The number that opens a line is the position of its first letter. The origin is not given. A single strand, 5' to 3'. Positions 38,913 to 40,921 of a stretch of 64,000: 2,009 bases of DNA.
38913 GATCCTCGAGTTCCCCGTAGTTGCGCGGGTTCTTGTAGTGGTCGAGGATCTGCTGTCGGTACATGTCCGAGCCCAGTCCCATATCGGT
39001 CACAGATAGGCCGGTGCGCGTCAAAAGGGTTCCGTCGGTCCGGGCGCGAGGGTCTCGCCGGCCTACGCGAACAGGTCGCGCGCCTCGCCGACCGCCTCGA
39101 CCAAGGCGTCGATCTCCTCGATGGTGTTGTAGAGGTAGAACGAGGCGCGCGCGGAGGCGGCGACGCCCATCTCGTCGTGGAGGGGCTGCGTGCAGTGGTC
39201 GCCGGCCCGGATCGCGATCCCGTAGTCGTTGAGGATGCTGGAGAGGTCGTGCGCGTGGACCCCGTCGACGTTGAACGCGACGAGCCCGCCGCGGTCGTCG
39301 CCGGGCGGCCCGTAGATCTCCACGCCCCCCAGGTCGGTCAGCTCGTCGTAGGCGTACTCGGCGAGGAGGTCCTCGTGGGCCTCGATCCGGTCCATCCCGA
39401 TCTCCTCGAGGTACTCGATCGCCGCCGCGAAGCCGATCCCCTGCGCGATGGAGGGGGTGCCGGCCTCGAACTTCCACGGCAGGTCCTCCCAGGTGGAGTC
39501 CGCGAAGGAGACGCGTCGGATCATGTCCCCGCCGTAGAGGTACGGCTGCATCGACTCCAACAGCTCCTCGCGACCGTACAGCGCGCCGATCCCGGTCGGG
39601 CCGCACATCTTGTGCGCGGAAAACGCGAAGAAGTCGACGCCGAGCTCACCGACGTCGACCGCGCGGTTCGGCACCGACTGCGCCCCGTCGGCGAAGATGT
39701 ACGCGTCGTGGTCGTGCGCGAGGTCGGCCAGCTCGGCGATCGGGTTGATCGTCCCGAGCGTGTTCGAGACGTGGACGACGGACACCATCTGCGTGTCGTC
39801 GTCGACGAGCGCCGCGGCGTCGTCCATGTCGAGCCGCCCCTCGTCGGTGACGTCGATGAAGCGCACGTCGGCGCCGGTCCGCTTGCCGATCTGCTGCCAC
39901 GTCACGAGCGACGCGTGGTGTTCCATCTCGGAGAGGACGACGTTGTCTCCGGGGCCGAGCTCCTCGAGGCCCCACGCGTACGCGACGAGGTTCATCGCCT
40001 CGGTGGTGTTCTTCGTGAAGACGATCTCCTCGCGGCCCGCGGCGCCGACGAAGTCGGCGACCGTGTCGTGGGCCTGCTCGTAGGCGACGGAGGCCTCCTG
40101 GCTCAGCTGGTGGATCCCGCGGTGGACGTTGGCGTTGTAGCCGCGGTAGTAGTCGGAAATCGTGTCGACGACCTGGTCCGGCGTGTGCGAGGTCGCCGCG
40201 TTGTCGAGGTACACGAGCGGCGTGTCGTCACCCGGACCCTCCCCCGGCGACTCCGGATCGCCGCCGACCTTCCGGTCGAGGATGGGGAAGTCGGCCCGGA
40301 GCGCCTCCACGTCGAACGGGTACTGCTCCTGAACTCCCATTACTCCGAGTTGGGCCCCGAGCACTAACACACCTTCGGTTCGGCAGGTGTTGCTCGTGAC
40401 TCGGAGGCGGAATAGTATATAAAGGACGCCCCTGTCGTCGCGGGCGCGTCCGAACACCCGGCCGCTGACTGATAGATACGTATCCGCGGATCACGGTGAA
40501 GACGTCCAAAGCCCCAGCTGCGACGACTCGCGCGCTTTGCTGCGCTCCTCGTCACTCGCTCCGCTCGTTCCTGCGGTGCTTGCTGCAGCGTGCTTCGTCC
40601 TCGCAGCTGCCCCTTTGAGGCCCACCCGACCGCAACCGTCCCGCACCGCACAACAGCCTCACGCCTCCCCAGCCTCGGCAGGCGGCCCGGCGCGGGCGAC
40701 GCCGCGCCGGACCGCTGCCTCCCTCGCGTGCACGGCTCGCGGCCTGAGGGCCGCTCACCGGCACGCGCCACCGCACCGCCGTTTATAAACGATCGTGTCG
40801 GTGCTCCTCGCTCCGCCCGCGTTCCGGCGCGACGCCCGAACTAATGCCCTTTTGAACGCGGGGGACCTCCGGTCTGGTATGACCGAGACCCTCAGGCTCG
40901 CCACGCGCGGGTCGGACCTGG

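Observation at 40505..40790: GC-rich approximately 260-290 nt repeat present twice in inverted orientation, with a long hairpin maintained by compensatory substitutions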

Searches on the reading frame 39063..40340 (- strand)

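Call 66: search_protein_families(library=pfam, proteins=[window:39063-40340:-], max_evalue=0.00001)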
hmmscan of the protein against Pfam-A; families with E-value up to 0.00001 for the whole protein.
window:39063-40340:- (425 aa): 4 families
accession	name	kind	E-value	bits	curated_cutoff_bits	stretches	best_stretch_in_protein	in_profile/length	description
PF00266.25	Aminotran_5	-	7e-149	496.3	21.5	1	43-413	1-371/371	Aminotransferase class-V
PF01041.23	DegT_DnrJ_EryC1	-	9.1e-14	51.9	19.8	1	95-247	34-177/360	DegT/DnrJ/EryC1/StrS aminotransferase family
PF01212.27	Beta_elim_lyase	-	3.5e-07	30.3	27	1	85-263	32-218/288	Beta-eliminating lyase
PF00155.27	Aminotran_1_2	-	1e-06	28.6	19.7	1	88-220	45-187/361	Aminotransferase class I and II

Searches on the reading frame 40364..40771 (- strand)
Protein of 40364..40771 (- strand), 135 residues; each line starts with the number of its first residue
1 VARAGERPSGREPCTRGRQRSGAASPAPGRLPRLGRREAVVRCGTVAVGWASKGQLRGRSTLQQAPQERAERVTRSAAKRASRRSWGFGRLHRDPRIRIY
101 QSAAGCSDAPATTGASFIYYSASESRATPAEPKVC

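Call 43: search_protein_families(library=pfam, proteins=[window:40364-40771:-], max_evalue=0.1)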
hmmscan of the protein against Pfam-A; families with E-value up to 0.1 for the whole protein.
window:40364-40771:- (135 aa): 0 families
